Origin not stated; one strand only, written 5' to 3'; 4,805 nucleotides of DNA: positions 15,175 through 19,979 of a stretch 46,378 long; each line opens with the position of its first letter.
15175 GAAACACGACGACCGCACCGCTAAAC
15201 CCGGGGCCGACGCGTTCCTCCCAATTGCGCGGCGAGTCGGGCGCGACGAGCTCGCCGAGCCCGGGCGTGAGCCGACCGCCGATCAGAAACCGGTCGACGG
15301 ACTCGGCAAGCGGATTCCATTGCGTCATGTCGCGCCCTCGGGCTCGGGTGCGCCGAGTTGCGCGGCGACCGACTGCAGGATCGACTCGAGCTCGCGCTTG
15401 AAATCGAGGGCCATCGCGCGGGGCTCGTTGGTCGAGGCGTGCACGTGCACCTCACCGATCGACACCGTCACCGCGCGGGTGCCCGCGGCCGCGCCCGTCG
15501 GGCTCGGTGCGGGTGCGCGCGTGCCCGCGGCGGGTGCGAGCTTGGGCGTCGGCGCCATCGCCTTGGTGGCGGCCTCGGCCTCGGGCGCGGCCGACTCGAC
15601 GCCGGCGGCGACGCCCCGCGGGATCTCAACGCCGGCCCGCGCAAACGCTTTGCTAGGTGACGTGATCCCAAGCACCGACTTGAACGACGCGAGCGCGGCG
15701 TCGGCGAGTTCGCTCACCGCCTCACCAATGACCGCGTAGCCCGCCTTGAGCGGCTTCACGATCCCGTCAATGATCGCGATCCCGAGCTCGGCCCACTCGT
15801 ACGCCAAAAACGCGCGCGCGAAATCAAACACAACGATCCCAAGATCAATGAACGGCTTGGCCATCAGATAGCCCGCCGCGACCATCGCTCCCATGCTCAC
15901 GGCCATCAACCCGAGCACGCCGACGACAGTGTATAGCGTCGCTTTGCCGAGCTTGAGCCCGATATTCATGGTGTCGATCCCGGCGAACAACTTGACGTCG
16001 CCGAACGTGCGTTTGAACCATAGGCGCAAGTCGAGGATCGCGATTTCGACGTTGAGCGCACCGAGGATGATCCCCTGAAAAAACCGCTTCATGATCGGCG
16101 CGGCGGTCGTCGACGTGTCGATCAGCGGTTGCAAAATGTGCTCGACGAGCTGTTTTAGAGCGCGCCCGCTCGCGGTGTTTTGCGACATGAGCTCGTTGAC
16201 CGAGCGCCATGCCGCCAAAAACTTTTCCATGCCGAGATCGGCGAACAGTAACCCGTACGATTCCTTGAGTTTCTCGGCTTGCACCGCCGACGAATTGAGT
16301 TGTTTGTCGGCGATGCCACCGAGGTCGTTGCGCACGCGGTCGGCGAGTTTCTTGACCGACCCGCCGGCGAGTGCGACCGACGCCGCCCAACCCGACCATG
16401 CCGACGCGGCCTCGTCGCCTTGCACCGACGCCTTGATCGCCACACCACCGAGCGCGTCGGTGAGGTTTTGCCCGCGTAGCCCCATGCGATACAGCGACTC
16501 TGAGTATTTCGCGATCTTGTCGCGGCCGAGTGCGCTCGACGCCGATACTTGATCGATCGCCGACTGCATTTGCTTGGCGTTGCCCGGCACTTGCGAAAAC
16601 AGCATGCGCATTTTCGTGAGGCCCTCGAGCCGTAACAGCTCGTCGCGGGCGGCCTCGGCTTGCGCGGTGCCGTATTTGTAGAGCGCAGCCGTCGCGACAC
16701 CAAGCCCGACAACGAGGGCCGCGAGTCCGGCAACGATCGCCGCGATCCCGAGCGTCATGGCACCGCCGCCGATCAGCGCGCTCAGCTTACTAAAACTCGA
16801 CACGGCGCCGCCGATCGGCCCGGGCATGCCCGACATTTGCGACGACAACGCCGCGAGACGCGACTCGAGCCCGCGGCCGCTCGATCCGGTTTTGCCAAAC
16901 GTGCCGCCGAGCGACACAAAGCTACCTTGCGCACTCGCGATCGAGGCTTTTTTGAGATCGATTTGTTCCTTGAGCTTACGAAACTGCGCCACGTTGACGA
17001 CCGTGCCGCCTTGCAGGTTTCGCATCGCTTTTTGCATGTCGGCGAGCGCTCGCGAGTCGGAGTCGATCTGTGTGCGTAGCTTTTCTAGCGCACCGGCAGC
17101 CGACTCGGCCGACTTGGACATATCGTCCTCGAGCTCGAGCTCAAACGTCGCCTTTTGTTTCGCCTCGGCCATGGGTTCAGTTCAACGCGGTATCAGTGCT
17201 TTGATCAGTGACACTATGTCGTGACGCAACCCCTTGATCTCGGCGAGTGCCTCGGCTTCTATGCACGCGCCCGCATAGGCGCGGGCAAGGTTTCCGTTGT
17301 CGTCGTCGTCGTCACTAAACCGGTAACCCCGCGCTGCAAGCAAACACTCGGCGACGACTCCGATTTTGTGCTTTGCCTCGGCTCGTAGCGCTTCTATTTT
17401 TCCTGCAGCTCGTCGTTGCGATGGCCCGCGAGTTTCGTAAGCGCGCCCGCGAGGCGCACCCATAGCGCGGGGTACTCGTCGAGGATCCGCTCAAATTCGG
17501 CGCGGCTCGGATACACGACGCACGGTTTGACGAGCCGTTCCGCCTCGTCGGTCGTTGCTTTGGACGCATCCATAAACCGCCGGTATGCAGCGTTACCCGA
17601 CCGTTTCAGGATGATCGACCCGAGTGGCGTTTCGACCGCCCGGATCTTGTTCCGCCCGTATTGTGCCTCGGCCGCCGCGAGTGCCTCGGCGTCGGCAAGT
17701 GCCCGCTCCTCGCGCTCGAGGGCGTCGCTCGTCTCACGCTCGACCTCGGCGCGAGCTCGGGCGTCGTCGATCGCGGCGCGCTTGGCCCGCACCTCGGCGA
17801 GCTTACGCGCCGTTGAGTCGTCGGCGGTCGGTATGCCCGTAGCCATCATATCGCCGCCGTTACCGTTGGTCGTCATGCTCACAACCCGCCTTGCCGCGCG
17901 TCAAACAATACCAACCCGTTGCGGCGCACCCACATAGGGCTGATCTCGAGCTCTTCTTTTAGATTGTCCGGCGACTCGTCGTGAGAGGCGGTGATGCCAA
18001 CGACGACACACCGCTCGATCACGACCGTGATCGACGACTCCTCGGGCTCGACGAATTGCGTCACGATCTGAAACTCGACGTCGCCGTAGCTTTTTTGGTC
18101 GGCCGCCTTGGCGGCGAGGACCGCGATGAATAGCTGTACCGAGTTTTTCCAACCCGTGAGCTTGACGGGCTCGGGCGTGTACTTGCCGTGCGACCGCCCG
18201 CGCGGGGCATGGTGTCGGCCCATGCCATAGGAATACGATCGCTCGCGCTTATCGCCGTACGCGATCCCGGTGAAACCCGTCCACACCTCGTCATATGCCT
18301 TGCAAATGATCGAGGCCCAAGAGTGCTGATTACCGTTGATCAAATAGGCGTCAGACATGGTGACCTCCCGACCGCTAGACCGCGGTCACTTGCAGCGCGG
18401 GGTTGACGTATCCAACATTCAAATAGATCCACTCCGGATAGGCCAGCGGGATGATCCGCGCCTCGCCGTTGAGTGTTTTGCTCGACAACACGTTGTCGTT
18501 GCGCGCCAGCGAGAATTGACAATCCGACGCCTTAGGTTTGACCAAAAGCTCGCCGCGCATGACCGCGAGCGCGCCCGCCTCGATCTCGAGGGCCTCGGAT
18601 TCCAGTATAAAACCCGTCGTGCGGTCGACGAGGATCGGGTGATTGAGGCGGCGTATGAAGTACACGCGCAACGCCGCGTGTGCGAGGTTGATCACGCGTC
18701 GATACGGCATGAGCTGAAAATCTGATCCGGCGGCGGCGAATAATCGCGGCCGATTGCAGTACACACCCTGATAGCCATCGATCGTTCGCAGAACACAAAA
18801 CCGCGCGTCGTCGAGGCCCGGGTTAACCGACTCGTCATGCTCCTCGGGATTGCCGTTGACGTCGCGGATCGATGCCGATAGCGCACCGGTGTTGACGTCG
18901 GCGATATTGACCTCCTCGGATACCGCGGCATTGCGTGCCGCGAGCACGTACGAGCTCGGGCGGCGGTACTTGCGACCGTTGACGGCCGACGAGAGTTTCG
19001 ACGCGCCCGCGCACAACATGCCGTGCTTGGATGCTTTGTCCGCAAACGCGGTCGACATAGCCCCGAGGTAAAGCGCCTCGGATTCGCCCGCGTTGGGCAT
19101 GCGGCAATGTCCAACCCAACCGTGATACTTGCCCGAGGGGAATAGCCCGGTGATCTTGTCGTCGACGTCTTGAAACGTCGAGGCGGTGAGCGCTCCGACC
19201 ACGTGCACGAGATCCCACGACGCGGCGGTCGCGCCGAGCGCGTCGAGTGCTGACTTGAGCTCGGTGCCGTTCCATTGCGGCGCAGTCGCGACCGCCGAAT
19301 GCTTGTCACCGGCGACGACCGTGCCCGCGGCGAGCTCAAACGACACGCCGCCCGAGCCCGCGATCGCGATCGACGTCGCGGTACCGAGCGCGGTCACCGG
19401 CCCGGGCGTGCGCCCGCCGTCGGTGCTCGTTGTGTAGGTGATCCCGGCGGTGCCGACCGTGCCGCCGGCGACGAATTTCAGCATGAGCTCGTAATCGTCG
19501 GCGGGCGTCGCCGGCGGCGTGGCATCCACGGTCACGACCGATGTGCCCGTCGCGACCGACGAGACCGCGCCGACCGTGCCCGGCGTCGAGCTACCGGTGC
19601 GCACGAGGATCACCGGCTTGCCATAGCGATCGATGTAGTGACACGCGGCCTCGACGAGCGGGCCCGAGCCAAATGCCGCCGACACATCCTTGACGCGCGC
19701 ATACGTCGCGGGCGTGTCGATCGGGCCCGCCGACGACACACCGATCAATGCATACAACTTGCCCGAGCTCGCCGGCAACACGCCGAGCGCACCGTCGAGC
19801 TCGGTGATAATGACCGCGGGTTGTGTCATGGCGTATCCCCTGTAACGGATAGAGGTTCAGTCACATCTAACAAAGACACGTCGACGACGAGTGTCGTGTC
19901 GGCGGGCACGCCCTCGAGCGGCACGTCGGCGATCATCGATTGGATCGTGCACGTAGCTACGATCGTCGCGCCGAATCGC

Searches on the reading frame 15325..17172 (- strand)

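Call 36: search_protein_families(library=phrogs, proteins=[window:15325-17172:-], max_evalue=0.0001)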
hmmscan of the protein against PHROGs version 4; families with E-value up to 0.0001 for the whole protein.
window:15325-17172:- (615 aa): 7 families
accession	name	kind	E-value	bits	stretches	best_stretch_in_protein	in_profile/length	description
phrog_4372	-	tail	8.6e-10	37.7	1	461-542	1278-1359/1681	tail length tape measure protein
phrog_5493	-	tail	1.9e-08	34.1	1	459-541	943-1025/1102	tail length tape measure protein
phrog_58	-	tail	3.3e-08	33.3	1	460-579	918-1029/1544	tail length tape measure protein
phrog_1686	-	tail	3.2e-07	29.6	1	462-535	1052-1126/1224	tail length tape measure protein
phrog_5690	-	unknown function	6.9e-07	29.3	1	462-559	697-787/907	-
phrog_5218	-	unknown function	1.6e-05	24.2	1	462-540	1346-1425/1599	-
phrog_167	-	tail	2.4e-05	23.2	1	18-528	234-693/1555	tail length tape measure protein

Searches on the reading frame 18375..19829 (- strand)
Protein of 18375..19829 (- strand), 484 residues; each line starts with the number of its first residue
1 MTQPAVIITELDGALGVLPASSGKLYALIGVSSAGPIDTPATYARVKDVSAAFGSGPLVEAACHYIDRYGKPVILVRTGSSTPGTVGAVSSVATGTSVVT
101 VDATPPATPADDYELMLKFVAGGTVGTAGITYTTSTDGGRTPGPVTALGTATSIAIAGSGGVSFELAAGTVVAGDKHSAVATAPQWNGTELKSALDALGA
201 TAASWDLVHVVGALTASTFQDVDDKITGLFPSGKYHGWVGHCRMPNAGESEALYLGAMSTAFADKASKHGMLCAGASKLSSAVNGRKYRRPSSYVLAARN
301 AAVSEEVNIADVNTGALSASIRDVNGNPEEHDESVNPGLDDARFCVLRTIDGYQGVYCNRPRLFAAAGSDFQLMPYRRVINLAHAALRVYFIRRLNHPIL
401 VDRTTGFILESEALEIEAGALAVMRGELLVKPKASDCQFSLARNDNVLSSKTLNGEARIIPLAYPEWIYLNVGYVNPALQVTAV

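Call 36: search_protein_families(library=phrogs, proteins=[window:18375-19829:-], max_evalue=0.0001)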
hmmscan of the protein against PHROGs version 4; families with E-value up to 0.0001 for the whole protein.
window:18375-19829:- (484 aa): 1 family
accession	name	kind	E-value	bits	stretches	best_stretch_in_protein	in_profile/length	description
phrog_907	-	tail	1.1e-31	111.3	1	1-476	1-372/376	tail sheath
